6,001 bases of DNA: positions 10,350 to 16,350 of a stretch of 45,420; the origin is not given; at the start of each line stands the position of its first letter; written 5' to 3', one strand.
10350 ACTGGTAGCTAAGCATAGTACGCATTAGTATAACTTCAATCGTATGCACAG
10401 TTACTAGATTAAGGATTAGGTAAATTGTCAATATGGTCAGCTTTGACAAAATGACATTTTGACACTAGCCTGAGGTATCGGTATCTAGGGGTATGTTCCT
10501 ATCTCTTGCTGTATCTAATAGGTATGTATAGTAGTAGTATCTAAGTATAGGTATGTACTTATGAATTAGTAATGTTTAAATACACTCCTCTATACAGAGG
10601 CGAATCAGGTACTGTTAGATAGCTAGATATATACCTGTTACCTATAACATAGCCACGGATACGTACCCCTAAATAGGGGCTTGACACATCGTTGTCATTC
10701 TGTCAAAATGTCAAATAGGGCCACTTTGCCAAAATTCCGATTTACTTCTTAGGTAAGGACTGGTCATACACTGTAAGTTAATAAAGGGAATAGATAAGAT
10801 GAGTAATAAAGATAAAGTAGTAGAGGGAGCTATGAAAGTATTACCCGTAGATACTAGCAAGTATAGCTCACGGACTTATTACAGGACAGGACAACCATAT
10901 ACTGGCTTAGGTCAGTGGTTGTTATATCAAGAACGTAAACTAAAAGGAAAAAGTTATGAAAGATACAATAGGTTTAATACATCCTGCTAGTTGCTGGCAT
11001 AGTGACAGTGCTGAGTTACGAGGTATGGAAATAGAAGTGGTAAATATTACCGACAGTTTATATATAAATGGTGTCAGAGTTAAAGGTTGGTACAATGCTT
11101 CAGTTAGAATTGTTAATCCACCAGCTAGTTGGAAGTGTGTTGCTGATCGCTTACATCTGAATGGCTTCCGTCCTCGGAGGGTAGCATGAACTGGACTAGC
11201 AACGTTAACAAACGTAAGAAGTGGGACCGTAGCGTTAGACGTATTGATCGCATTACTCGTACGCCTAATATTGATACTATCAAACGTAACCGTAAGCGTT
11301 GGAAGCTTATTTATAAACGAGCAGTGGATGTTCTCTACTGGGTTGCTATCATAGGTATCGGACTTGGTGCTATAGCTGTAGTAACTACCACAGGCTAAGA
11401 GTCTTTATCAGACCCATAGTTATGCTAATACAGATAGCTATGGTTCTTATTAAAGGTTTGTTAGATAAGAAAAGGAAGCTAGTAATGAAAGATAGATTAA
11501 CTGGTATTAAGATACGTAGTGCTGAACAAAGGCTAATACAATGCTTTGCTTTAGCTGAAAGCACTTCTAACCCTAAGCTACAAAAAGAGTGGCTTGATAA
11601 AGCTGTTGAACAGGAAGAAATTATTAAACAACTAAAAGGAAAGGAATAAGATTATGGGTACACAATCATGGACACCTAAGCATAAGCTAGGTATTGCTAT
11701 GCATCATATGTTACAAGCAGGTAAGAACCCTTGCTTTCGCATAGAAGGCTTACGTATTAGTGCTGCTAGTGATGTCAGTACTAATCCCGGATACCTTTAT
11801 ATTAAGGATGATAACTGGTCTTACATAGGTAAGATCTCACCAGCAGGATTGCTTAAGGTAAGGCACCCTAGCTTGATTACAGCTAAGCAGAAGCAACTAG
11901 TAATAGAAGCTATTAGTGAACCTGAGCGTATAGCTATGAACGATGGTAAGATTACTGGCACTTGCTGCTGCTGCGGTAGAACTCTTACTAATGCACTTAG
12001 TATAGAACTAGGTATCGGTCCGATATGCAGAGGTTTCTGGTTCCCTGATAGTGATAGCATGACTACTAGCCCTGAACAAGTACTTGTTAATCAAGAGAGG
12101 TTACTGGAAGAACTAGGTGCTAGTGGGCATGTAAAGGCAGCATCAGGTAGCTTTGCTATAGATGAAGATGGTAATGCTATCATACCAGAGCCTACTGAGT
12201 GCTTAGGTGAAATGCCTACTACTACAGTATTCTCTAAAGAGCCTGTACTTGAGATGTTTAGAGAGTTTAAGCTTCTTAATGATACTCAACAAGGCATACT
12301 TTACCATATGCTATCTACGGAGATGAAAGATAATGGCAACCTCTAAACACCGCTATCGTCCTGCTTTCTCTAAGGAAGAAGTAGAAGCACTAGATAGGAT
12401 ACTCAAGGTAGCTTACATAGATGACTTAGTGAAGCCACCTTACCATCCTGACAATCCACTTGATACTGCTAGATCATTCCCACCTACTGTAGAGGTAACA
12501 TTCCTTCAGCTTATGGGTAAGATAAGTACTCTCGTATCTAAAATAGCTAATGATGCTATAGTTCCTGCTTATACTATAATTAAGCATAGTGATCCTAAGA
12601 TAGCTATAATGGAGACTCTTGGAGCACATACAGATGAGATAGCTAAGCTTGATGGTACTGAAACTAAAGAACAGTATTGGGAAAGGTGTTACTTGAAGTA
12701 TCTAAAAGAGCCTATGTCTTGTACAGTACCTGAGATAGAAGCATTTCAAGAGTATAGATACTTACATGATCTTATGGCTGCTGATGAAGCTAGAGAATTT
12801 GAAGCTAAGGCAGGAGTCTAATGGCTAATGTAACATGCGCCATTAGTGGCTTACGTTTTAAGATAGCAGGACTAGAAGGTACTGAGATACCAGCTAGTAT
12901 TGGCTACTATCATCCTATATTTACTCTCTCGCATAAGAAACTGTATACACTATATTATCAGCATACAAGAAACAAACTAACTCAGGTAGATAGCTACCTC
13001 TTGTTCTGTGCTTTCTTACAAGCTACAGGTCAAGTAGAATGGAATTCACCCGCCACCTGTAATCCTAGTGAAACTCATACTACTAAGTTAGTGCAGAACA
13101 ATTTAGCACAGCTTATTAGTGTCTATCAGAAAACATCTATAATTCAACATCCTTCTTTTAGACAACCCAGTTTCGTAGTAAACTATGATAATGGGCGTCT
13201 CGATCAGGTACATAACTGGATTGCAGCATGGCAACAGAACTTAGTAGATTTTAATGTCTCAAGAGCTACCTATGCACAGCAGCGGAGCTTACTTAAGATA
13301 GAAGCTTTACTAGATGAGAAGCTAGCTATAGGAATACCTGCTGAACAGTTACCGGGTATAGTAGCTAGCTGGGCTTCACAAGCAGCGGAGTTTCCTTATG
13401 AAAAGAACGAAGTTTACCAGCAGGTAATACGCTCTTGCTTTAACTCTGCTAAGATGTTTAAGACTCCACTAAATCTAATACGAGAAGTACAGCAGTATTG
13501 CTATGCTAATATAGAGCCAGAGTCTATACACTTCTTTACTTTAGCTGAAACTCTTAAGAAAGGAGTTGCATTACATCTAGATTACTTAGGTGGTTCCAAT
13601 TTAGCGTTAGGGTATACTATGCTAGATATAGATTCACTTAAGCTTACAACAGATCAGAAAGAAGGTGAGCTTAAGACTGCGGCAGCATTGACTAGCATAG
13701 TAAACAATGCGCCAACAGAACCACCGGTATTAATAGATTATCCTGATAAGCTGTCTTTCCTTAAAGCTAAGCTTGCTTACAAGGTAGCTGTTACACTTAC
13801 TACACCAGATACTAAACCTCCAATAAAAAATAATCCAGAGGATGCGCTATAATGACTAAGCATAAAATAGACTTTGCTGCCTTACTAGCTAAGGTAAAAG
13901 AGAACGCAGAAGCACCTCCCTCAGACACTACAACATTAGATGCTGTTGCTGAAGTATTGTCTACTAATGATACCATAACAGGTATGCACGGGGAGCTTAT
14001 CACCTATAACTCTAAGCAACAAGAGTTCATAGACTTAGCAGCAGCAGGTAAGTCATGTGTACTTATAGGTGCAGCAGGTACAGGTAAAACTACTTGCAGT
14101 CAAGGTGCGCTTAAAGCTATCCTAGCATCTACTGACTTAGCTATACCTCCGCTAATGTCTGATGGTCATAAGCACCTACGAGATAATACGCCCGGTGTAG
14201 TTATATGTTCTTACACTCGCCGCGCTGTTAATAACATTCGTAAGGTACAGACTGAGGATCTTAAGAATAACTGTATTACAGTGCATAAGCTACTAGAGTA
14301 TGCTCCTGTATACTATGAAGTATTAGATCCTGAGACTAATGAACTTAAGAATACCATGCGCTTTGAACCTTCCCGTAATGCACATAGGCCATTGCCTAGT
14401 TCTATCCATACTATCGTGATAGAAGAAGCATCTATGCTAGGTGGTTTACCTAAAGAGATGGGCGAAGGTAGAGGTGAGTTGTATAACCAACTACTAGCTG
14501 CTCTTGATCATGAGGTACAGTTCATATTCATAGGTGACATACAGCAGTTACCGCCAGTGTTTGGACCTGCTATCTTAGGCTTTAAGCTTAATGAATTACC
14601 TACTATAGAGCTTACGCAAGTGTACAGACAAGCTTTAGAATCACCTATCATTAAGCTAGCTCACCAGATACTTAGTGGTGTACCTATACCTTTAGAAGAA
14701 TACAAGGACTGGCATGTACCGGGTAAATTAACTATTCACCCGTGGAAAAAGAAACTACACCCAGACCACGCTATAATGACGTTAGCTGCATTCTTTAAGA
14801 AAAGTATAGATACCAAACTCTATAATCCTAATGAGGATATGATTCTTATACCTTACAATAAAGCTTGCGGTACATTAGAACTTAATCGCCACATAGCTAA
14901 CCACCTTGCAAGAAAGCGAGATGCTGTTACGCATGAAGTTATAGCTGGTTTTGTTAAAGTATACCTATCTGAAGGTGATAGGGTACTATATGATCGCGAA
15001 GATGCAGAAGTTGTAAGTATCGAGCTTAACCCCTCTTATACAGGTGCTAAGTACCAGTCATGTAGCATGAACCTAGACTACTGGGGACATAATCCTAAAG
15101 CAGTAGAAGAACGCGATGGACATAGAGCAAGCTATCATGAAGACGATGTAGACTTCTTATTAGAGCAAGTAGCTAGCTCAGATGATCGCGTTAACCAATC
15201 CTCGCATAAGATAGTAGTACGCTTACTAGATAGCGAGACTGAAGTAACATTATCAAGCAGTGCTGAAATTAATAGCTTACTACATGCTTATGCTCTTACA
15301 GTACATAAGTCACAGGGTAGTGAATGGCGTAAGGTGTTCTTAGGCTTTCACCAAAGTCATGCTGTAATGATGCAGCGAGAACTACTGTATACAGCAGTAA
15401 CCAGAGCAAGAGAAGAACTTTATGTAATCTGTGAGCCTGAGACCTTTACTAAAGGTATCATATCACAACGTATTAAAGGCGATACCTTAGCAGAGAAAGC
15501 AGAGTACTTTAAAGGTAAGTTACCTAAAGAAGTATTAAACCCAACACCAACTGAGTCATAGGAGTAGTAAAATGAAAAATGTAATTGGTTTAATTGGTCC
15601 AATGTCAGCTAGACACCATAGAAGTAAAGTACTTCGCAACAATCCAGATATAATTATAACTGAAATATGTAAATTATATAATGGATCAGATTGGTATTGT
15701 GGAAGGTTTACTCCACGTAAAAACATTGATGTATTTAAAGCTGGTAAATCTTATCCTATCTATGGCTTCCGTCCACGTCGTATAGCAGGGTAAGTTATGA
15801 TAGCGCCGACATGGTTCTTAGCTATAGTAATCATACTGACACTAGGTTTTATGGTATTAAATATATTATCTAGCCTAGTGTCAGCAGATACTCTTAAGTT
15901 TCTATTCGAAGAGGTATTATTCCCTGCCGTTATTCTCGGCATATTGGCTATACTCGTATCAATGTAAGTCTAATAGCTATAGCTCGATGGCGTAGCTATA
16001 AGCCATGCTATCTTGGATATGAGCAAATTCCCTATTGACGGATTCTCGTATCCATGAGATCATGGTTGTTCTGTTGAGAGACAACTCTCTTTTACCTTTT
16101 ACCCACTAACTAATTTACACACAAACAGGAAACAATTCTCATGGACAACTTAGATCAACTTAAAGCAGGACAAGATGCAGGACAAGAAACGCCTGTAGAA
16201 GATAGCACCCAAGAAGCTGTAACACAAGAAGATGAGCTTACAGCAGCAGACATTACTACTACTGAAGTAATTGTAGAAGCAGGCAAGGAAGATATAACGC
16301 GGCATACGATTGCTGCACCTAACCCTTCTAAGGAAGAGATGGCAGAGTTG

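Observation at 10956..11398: Duplicated early two-gene cassette, copy A: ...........GFRPRR protein plus a small membrane protein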

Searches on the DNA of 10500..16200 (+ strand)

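Call 5: search_dna_similar(query=window:10500-16200:+, collection=phages, mode=near, max_rows=25)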
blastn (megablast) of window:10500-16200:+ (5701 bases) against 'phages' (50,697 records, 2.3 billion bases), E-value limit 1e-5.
No match.
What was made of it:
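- Tried and rejected: Megablast of 10500-16200 against 50,697 phage records: no match (call 5).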
